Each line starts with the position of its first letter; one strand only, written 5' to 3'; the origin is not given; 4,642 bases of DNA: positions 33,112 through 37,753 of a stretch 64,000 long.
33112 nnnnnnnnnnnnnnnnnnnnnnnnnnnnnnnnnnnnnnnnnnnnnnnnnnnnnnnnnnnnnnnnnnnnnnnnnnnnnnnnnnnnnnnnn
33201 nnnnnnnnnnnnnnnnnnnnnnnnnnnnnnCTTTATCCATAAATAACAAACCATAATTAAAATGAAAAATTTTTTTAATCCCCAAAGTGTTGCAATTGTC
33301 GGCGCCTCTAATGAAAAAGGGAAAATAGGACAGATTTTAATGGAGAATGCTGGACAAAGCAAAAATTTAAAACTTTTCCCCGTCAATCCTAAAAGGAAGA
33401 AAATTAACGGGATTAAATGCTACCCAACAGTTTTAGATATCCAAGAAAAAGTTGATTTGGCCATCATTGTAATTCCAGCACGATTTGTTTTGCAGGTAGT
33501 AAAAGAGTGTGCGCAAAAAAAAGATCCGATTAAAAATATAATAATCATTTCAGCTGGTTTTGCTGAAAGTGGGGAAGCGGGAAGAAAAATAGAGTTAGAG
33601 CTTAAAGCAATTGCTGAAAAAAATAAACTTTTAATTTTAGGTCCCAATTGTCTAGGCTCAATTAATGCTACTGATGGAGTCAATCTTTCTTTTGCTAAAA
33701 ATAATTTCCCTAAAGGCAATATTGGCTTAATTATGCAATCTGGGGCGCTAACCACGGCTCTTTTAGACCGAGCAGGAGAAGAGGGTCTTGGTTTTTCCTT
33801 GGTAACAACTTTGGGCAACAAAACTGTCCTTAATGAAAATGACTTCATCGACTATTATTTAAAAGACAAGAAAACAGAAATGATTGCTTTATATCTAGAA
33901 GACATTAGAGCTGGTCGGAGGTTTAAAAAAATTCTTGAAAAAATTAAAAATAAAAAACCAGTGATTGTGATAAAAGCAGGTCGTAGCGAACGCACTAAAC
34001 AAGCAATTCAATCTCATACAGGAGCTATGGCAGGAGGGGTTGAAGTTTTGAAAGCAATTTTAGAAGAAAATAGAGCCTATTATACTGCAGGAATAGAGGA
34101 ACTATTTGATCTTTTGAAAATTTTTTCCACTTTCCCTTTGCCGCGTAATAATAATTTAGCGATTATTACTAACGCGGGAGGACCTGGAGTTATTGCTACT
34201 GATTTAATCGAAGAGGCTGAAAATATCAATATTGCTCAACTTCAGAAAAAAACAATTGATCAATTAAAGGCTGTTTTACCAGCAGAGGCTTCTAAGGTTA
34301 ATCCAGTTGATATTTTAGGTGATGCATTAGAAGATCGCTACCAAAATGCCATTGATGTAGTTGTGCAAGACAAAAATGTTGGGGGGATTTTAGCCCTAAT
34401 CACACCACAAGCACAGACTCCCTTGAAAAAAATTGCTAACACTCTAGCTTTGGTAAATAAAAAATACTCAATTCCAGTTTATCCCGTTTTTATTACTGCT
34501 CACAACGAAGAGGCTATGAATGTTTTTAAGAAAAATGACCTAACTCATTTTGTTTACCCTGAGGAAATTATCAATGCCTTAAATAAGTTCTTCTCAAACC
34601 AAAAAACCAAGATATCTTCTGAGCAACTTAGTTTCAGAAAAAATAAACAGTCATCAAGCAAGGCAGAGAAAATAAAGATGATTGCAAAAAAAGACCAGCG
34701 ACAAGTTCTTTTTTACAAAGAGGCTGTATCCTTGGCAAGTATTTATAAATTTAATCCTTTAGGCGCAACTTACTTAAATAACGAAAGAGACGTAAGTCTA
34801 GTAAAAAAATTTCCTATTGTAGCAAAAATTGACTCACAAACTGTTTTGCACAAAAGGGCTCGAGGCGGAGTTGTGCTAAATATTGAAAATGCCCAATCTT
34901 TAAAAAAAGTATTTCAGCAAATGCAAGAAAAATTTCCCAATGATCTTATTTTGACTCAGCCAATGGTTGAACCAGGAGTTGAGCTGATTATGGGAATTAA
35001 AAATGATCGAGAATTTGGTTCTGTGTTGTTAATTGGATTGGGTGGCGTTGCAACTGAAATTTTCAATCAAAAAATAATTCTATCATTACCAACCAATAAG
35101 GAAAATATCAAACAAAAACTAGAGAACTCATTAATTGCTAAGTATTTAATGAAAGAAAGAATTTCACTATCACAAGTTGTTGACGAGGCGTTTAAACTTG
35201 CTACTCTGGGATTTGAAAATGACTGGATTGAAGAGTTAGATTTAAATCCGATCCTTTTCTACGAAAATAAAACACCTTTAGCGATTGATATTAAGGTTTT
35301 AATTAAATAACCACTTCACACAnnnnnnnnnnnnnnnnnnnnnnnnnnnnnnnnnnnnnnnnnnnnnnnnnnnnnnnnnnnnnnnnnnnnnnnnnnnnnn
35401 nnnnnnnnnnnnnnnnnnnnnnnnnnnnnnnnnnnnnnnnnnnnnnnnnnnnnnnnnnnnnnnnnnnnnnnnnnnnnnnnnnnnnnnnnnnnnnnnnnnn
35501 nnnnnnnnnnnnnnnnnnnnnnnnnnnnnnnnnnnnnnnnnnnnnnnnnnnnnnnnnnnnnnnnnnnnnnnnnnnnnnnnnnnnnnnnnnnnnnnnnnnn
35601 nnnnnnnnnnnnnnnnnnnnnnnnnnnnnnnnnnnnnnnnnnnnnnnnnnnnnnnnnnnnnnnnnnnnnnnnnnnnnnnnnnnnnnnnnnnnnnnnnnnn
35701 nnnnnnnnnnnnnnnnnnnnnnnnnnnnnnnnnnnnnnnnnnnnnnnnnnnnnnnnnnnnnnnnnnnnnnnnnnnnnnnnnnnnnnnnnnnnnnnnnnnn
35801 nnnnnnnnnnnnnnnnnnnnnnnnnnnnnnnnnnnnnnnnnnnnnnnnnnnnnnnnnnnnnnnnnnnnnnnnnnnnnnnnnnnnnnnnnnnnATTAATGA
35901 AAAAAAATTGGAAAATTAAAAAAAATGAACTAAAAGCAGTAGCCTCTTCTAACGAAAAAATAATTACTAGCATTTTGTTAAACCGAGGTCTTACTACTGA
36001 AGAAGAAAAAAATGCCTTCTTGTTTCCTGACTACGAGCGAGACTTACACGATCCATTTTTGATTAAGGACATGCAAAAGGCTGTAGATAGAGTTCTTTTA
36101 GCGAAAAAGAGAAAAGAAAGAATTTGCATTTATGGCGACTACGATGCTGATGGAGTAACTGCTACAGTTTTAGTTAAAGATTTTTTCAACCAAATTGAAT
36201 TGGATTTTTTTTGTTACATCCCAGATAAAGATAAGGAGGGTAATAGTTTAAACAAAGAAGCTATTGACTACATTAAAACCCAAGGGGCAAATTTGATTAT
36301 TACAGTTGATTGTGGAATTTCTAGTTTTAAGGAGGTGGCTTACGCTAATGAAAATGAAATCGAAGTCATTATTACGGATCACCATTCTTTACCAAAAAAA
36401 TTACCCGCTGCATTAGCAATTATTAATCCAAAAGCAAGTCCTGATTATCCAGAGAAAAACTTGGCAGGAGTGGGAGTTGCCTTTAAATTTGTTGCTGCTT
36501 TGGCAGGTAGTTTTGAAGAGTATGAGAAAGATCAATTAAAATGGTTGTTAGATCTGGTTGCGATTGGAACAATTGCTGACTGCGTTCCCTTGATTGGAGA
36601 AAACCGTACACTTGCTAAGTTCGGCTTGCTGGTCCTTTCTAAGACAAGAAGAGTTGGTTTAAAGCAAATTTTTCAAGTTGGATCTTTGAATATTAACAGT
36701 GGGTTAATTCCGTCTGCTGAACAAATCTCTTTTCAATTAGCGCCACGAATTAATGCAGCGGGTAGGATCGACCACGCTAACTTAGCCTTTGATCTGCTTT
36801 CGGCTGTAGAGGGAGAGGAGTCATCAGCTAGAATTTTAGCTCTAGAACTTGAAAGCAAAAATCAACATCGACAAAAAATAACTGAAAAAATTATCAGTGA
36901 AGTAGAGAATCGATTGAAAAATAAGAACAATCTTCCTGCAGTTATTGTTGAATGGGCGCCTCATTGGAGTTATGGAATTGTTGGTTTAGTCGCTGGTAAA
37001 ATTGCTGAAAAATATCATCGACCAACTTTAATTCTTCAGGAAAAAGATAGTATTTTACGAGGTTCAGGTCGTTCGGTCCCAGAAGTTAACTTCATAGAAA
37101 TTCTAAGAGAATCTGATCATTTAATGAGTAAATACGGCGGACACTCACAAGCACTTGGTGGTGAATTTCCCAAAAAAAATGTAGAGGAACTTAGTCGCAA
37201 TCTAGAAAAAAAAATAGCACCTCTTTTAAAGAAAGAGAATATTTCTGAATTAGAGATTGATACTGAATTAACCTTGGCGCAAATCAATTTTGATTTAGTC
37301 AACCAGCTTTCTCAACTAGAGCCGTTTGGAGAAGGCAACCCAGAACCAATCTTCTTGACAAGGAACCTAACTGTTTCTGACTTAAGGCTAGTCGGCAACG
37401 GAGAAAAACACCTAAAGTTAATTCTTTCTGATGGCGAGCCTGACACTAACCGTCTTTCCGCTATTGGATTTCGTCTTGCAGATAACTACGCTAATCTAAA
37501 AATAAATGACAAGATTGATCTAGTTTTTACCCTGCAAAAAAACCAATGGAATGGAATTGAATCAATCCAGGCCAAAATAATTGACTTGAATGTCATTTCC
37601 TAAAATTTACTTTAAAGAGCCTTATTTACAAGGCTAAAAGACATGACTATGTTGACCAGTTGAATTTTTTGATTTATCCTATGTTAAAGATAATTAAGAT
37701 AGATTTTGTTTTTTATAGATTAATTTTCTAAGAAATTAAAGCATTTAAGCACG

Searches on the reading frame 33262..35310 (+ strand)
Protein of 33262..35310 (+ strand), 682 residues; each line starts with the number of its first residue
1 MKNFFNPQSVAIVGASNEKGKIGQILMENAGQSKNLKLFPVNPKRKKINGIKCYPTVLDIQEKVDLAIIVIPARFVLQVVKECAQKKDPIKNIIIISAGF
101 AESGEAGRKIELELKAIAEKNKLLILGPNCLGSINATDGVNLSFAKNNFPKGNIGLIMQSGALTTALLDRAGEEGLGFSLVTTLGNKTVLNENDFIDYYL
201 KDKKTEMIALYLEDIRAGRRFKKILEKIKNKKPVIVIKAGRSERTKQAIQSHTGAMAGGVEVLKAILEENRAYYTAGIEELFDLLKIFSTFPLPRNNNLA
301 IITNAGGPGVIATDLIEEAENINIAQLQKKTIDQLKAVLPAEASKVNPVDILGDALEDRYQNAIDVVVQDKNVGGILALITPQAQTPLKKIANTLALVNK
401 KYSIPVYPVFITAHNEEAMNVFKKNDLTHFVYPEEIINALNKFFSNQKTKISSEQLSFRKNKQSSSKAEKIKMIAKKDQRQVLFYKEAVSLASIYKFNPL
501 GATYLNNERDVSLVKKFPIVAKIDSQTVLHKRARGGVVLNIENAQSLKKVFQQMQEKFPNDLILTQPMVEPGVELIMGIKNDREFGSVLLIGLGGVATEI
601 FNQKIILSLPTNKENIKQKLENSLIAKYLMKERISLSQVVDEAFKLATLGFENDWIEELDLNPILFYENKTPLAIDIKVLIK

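Call 84: search_protein_families(library=pfam, proteins=[window:33262-35310:+], max_evalue=0.00001)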
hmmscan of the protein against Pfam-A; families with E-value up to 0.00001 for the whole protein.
window:33262-35310:+ (682 aa): 4 families
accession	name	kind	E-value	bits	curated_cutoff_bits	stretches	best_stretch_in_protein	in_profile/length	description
PF13607.11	Succ_CoA_lig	-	3.6e-43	147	27.4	1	151-288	1-138/138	Succinyl-CoA ligase like flavodoxin domain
PF13549.11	ATP-grasp_5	-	4.9e-34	118.1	27.6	1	475-680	2-220/221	ATP-grasp domain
PF13380.12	CoA_binding_2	-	2.6e-22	79.9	22.8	1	9-133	2-113/116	CoA binding domain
PF02629.25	CoA_binding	-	6.5e-15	56.1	22.3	1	7-99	3-97/97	CoA binding domain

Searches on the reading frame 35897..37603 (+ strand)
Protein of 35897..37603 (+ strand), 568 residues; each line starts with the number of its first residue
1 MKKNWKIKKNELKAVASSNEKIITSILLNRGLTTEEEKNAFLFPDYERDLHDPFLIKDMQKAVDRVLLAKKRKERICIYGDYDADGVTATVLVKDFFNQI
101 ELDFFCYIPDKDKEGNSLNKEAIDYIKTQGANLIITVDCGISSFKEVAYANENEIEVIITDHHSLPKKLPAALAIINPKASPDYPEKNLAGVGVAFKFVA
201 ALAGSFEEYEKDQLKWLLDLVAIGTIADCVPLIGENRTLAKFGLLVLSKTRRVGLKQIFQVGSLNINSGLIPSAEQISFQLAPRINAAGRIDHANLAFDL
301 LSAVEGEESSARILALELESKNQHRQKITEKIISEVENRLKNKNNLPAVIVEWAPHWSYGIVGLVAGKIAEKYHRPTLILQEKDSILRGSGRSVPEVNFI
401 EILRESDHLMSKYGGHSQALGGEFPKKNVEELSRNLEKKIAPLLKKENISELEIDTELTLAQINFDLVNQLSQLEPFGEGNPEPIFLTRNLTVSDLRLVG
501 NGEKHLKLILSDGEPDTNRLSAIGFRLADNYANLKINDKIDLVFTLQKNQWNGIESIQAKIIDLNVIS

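Call 84: search_protein_families(library=pfam, proteins=[window:35897-37603:+], max_evalue=0.00001)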
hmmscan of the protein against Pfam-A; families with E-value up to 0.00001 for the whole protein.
window:35897-37603:+ (568 aa): 3 families
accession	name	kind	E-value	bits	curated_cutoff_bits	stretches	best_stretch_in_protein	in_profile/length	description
PF17768.7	RecJ_OB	-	2.1e-34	118.2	27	1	454-563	1-107/107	RecJ OB domain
PF01368.27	DHH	-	9.7e-27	94.2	28.1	1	75-225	1-125/125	DHH family, N-terminal domain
PF02272.25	DHHA1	-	3.1e-10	40.9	25.9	1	349-440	4-100/102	DHHA1 domain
